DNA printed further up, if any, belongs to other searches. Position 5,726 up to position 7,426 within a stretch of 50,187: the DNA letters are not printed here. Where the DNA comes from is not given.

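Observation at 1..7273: Non-pyrrolysine MttB methyltransferase and corrinoid protein bracket an amino-acid catabolic module (TnaA/TPL-like lyase, SucCD-like ligase, YheO regulator, aminotransferase)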

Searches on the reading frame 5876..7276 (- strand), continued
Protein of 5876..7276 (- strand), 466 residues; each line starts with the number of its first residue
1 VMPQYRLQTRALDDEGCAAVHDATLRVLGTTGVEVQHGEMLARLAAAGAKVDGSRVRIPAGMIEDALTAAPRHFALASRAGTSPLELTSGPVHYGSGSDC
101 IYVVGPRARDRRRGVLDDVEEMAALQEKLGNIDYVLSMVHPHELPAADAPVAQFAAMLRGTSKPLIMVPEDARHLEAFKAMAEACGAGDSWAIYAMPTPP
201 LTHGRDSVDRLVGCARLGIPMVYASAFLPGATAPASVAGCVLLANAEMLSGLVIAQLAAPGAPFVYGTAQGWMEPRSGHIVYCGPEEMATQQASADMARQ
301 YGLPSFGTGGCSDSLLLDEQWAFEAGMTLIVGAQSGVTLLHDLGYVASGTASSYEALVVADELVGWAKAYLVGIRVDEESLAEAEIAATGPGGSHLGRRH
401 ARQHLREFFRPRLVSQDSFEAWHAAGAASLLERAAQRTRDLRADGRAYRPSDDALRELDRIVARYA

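Call 38: search_solved_structures(query=A1, max_evalue=0.001, show_alignments=5)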
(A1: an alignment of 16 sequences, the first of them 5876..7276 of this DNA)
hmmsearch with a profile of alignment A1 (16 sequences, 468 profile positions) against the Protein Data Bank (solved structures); distinct sequences matched with E-value up to 0.001: 5.
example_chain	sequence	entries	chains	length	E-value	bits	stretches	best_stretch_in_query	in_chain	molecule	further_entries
9yce_A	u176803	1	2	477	2.9e-69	236.8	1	10-463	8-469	Glycine betaine methyltransferase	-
2qne_A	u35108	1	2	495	3.3e-69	236.6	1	10-463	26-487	Putative methyltransferase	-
7xcl_A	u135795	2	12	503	1.7e-61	211.1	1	13-466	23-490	Trimethylamine methyltransferase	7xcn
7xcm_A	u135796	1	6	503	2.6e-61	210.6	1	13-466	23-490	Trimethylamine methyltransferase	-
4yyc_A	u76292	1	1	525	1.4e-43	152.1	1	9-464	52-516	Putative trimethylamine methyltransferase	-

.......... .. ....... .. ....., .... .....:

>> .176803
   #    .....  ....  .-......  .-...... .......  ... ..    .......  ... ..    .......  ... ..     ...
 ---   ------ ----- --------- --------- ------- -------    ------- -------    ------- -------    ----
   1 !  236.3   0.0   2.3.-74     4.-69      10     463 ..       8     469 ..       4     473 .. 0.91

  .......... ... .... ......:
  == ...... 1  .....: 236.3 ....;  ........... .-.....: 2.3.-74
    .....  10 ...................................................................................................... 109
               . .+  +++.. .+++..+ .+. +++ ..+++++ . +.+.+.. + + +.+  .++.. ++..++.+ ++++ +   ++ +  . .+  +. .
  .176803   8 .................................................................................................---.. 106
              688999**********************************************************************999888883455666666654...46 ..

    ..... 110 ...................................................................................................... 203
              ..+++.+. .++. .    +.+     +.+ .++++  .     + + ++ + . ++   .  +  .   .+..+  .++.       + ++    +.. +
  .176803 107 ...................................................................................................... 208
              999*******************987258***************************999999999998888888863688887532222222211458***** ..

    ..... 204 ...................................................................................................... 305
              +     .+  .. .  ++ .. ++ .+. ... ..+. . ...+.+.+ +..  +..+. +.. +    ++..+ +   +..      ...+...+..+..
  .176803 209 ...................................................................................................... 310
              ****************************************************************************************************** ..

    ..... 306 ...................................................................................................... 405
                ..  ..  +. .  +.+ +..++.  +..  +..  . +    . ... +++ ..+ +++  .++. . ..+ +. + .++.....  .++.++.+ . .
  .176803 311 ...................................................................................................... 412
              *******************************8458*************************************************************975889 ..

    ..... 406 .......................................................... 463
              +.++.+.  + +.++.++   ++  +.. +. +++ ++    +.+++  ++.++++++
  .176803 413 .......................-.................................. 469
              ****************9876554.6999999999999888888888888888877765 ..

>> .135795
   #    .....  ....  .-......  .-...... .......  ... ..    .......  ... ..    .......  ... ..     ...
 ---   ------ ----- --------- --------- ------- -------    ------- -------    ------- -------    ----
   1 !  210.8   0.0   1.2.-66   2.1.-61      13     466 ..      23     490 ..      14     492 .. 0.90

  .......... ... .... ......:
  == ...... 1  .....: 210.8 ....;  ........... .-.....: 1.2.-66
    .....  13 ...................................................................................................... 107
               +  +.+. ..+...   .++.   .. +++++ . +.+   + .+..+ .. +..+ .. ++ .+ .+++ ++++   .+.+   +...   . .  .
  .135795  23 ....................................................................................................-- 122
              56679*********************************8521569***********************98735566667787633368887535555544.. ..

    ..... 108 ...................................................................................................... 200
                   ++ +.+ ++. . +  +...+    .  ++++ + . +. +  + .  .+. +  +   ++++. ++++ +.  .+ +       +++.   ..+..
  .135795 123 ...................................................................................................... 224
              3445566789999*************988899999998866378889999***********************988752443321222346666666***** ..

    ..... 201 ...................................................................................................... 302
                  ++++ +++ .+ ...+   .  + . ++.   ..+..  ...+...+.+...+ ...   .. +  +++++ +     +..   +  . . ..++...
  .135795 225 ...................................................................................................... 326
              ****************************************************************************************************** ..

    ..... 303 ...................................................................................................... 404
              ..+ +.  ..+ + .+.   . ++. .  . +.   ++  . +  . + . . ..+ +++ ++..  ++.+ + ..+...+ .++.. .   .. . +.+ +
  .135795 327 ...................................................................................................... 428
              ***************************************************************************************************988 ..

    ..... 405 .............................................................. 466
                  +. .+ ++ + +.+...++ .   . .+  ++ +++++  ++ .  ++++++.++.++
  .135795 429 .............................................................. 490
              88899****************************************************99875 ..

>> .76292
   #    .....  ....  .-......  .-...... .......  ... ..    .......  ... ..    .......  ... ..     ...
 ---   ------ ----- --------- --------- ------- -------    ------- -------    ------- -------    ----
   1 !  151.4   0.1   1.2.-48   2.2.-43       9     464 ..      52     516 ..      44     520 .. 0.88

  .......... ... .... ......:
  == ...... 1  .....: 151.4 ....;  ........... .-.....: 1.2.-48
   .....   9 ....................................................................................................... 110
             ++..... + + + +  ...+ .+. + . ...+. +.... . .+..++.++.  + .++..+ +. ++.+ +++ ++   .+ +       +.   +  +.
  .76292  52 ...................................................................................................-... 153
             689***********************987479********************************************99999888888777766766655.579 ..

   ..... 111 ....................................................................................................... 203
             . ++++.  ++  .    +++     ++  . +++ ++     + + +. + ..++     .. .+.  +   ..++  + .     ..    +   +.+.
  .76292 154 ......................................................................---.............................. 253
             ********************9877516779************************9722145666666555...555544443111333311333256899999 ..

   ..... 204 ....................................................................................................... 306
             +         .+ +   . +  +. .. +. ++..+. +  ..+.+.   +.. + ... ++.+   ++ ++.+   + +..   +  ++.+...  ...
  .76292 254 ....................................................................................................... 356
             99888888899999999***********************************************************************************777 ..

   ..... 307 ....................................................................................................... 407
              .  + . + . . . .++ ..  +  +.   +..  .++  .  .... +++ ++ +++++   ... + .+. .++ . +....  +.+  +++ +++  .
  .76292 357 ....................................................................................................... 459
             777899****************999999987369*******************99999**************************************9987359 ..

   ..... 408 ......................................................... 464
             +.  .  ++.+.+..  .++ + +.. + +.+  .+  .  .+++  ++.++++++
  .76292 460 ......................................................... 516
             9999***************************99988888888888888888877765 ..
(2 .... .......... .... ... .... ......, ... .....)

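Call 85: predict_structure(alignment_id=A1)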
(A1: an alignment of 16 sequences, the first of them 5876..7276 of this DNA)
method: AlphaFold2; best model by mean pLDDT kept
length: 466 residues; sequences in the alignment: 16
mean_pLDDT: 69.1   pTM: 0.75
mean pLDDT of the five models: 69.1, 57.1, 57.1, 39.9, 36.0
residues with pLDDT >= 90: 93; 70-90: 152; 50-70: 116; < 50: 105
segments of 3 or more residues with pLDDT < 50: 1-8, 229-233, 275-279, 309-351, 368-374, 392-423
pLDDT, mean of each block of 10 residues (from residue 1): 33 80 91 91 96 95 95 87 77 61 55 73 78 68 66 86 81 89 91 76 87 93 68 59 86 95 81 50 56 80 70 36 44 37 41 58 52 48 59 44 38 37 53 68 72 89 82
secondary structure, 60 per line:
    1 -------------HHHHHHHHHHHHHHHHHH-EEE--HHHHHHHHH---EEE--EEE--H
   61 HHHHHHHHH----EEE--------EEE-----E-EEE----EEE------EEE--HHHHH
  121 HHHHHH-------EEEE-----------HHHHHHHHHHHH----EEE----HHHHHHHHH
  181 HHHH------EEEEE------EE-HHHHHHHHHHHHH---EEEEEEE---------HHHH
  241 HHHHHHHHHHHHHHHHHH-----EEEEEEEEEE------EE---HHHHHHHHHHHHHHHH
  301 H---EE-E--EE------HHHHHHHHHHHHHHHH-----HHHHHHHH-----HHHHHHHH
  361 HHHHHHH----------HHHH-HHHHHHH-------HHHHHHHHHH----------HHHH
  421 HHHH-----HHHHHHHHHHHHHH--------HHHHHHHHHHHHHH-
elements in order: H14-31 E33-35 H38-46 E50-52 E55-57 H60-69 E74-76 E85-87 E95-97 E102-104 E111-113 H116-126 E134-137 H149-160 E165-167 H172-184 E191-195 H205-217 E221-227 H237-258 E264-273 H285-301 H319-334 H340-347 H353-367 H378-381 H383-389 H397-406 H417-424 H430-443 H452-465

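Call 87: fold_search(model_id=the predicted structure, library=pdb)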
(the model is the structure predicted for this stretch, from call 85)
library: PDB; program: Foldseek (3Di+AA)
matches with E <= 10: 1102; with E <= 0.001: 16
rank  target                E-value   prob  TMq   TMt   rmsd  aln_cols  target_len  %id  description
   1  7xcl_A                4.1e-28  1.00  0.73  0.69  14.6       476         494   26  Crystal structure of trimethylamine methyltransferase MttB from Methanosarcina barkeri at 2.5 A resolution (released 2023-01-18)
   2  7xcl_C                4.9e-27  1.00  0.73  0.69  14.7       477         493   26  Crystal structure of trimethylamine methyltransferase MttB from Methanosarcina barkeri at 2.5 A resolution (released 2023-01-18)
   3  7xcm_C                1.6e-26  1.00  0.73  0.70  14.6       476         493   26  Crystal structure of sulfite MttB structure at 3.2 A resolution (released 2023-01-18)
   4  7xcm_A                2.8e-26  1.00  0.73  0.70  14.6       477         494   26  Crystal structure of sulfite MttB structure at 3.2 A resolution (released 2023-01-18)
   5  7xcn_A                4.0e-26  1.00  0.73  0.69  14.6       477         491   27  Crystal structure of the MttB-MttC complex at 2.7 A resolution (released 2023-01-18)
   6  9yce_B                2.3e-25  1.00  0.72  0.70  15.1       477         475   26  Active site of MtgB, a glycine betaine methyltransferase from the MttB superfamily (released 2026-03-11)
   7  2qne_A                2.7e-25  1.00  0.71  0.69  15.2       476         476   26  Crystal structure of putative methyltransferase (ZP_00558420.1) from Desulfitobacterium hafniense Y51 at 2.30 A resolu (released 2007-08-14)
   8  9yce_A                3.1e-25  1.00  0.71  0.70  15.1       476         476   26  Active site of MtgB, a glycine betaine methyltransferase from the MttB superfamily (released 2026-03-11)
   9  2qne_B                1.1e-24  1.00  0.71  0.70  15.2       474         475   26  Crystal structure of putative methyltransferase (ZP_00558420.1) from Desulfitobacterium hafniense Y51 at 2.30 A resolu (released 2007-08-14)
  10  4yyc                  2.3e-22  1.00  0.71  0.69  14.5       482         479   24  Crystal structure of trimethylamine methyltransferase from Sinorhizobium meliloti in complex with unknown ligand (released 2015-04-08)
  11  1l2q                  6.2e-06  1.00  0.27  0.28  16.9       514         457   13  Crystal Structure of the Methanosarcina barkeri Monomethylamine Methyltransferase (MtmB) (released 2002-06-05)
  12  1nth                  6.5e-06  1.00  0.27  0.28  16.9       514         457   13  Crystal structure of the methanosarcina barkeri monomethylamine methyltransferase (MTMB) (released 2003-02-04)
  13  1tv2                  7.7e-06  1.00  0.27  0.28  16.9       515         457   13  Crystal structure of the hydroxylamine MtmB complex (released 2004-10-19)
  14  5c54_E                8.8e-04  0.89  0.24  0.32  15.7       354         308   12  Crystal structure of a novel N-acetylneuraminic acid lyase from Corynebacterium glutamicum (released 2016-06-22)
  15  5c54_G                9.3e-04  0.90  0.25  0.33  15.6       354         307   13  Crystal structure of a novel N-acetylneuraminic acid lyase from Corynebacterium glutamicum (released 2016-06-22)
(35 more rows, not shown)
